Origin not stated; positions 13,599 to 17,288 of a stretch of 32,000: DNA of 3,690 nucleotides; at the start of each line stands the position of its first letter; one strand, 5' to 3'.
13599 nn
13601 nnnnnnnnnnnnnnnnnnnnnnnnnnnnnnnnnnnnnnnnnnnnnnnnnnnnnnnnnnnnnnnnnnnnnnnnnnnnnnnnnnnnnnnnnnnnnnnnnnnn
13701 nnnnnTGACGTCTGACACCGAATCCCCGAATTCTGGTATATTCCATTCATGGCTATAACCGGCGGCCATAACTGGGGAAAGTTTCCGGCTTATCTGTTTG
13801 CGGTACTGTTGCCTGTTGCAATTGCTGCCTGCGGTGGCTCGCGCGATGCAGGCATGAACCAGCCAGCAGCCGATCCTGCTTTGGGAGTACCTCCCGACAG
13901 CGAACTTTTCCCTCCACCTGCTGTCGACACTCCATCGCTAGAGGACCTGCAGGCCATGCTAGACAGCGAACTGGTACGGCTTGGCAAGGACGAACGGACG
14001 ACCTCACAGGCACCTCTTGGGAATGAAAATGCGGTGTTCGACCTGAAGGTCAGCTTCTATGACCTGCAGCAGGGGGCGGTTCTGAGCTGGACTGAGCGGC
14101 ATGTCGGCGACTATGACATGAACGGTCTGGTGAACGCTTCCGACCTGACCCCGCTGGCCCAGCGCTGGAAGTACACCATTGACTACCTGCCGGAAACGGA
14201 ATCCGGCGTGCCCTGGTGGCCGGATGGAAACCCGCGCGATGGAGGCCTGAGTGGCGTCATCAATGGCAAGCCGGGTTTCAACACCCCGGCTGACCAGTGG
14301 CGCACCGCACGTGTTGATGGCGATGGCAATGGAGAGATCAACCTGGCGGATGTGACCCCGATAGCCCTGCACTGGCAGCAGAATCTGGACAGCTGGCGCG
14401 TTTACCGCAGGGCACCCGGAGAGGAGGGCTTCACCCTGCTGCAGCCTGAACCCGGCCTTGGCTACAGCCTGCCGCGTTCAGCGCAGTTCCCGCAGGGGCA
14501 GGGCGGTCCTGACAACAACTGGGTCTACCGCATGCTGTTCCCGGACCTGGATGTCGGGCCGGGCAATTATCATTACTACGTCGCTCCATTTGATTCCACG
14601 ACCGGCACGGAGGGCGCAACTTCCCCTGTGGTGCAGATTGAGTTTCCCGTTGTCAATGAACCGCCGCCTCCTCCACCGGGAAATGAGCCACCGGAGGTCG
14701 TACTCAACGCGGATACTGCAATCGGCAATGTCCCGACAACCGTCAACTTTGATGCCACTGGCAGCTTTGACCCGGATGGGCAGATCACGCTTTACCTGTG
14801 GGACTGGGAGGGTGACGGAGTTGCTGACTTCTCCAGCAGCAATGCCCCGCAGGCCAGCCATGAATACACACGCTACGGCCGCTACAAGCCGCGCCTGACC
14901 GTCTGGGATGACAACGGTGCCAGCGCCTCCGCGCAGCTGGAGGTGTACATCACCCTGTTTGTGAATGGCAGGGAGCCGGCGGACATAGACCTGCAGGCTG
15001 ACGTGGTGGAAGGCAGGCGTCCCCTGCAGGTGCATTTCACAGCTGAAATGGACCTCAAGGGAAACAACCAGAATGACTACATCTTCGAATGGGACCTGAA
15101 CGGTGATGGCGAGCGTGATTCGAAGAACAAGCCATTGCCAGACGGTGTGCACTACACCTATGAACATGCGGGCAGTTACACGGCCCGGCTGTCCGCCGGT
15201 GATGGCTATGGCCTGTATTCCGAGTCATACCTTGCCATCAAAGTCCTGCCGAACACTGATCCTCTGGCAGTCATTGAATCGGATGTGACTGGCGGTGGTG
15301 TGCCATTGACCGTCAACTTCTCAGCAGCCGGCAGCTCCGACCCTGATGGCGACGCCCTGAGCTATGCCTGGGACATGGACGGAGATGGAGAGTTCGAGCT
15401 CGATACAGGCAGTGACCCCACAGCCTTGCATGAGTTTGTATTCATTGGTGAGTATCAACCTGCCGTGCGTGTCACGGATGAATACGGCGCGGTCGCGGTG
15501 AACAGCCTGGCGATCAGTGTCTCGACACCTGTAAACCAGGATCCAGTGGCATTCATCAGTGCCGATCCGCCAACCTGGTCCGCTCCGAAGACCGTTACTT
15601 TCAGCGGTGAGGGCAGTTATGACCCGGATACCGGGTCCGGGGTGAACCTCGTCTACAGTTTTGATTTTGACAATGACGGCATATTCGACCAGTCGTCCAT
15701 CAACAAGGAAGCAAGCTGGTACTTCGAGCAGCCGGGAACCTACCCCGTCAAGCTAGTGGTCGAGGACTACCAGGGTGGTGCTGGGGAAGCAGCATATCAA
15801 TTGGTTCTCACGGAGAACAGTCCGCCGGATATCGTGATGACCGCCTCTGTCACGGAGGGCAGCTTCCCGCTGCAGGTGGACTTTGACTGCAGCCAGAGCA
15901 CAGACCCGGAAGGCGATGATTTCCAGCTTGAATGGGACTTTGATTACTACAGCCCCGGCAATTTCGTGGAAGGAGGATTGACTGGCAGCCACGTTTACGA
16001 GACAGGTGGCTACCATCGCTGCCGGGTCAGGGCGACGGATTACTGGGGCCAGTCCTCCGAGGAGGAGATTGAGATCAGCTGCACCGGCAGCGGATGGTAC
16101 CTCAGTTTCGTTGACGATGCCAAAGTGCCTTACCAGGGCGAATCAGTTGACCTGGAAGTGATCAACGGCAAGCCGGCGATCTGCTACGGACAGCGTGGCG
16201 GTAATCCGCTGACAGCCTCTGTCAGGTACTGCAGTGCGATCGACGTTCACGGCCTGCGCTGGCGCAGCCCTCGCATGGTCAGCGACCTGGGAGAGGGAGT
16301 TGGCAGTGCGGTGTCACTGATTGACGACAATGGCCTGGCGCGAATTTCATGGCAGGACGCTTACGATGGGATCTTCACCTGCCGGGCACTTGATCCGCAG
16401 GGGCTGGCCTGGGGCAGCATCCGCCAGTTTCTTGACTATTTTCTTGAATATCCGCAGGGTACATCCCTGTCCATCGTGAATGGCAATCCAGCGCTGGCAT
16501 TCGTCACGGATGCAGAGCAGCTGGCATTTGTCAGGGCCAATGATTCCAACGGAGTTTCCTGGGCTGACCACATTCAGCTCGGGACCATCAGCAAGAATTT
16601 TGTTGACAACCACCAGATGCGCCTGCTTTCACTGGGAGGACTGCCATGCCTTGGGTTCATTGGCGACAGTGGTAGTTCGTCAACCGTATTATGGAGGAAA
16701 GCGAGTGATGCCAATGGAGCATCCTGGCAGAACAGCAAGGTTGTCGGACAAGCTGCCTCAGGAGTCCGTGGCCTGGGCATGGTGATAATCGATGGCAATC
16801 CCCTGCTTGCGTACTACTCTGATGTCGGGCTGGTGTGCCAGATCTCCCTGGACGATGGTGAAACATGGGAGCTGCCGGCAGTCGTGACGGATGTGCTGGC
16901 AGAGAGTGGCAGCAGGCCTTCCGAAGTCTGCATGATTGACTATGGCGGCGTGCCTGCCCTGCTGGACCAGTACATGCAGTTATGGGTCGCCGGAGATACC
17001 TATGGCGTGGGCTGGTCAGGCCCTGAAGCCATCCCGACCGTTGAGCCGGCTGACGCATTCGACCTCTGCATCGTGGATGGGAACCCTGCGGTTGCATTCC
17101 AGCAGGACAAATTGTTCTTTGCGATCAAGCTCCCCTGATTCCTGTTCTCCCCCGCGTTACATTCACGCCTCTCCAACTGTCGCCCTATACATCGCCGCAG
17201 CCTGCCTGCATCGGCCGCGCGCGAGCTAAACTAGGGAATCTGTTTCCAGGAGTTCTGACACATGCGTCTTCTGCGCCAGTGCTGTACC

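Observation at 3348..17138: Four-gene head-to-tail array of giant paralogous lipoproteins with a 3.45-kb period, bracketed by two tricorn-type proteases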

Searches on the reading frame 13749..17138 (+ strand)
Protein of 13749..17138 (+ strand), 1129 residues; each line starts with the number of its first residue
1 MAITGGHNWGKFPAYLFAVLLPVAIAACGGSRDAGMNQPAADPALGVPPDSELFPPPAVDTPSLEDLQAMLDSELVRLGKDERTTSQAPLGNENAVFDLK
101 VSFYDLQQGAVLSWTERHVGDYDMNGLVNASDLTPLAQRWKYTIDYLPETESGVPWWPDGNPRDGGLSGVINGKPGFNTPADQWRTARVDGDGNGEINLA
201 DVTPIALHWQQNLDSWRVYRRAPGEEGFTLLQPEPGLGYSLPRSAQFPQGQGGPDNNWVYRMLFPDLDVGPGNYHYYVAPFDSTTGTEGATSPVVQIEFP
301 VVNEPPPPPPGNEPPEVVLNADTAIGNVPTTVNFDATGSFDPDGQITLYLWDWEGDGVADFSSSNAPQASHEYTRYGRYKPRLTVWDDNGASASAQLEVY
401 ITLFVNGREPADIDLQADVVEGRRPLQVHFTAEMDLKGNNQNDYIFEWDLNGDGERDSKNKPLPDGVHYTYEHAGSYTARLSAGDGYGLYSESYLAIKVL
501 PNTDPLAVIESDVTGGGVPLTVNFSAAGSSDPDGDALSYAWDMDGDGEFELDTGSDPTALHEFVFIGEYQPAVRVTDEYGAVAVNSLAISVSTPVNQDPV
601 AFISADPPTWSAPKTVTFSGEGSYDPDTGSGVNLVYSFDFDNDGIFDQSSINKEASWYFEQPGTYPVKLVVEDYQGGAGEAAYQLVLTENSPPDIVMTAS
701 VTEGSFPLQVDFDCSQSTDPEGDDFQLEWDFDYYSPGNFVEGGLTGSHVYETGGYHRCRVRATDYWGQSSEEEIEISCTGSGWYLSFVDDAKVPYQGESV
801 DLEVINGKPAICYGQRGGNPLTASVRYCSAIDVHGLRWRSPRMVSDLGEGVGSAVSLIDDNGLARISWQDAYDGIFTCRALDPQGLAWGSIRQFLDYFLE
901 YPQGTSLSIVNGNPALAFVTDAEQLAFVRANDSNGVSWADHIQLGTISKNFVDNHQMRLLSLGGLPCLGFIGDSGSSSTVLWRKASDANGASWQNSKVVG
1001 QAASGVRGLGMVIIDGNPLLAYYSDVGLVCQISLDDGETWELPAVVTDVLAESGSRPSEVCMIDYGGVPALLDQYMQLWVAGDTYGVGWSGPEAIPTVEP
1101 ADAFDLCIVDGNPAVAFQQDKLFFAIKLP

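Call 7: search_protein_families(library=pfam, proteins=[window:13749-17135:+], max_evalue=0.01)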
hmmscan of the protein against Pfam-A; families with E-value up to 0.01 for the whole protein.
window:13749-17135:+ (1129 aa): 5 families
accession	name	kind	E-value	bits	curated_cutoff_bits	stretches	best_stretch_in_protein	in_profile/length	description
PF18911.6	PKD_4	-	1.2e-46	157.1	27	5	312-399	1-81/85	PKD domain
PF00801.26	PKD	-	9.6e-35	118.9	23.5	4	326-394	11-74/80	PKD domain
PF22352.2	K319L-like_PKD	-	1.9e-12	47.4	27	1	322-400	4-83/84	K319L-like, PKD domain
PF21027.3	Sde0182_C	-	1.4e-09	38.8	27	1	521-541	1-21/83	Cellulose-binding protein Sde0182, C-terminal domain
PF17963.7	Big_9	-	0.0028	18.9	23.6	0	502-585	1-84/89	Bacterial Ig domain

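Call 12: search_protein_families(library=ncbifam, proteins=[window:13749-17135:+], max_evalue=0.01)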
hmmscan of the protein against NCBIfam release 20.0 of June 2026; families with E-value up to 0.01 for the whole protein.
window:13749-17135:+ (1129 aa): 4 families
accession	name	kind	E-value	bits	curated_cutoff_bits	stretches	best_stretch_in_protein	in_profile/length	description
NF038112.1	myxo_dep_M36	subfamily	1.1e-09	36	1500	1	328-639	1206-1511/1604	myxosortase-dependent M36 family metallopeptidase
TIGR00864.1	PCC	subfamily_domain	2.1e-08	31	1861.4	1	344-574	1247-1458/2700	polycystin cation channel protein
NF058578.1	CPR_pilus_PamR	equivalog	0.00022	20.2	300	0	351-397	185-234/297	pilus system RbmA-like protein PamR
NF012211.1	tand_rpt_95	domain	0.00052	19.9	90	1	527-601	17-93/98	tandem-95 repeat protein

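Call 70: find_encoding_contigs(protein=window:13749-17138:+, flank=10000, max_places=4)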
Protein window:13749-17138:+ (1129 aa): 1 contig read that carries it; 1 place shown.
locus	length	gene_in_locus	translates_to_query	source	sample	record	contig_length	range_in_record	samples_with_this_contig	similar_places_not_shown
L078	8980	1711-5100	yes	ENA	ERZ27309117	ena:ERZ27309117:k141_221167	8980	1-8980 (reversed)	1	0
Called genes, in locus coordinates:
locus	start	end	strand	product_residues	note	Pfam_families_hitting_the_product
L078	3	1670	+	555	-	?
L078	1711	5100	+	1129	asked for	PF00801:PKD, PF18911:PKD_4, PF21027:Sde0182_C (faint), PF22352:K319L-like_PKD (faint), PF00801:PKD (weak), PF18911:PKD_4, PF00801:PKD (weak), PF18911:PKD_4 (weak)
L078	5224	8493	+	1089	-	PF26549:Tricorn_N, PF26550:Tricorn_2nd, PF07676:PD40 (weak), PF26550:Tricorn_2nd, PF25174:Beta-prop_THOC3 (weak), PF26549:Tricorn_N (weak), PF14684:Tricorn_C1, PF03572:Peptidase_S41, +4 more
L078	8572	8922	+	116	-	-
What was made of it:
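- Independent confirmation: contig L078 carries P3-P4-TriB in the same order (call 70).
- Tried and rejected: The indexed profile search even missed P4, whose exact sequence is in the collection (call 70).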

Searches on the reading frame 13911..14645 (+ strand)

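Call 45: search_protein_families(library=pfam, proteins=[window:13911-14645:+], max_evalue=10)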
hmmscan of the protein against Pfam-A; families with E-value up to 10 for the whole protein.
window:13911-14645:+ (245 aa): 1 family
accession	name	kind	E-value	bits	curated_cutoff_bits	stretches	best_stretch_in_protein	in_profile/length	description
PF00404.24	Dockerin_1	-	0.11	13.1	22.9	1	66-147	2-48/57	Dockerin type I domain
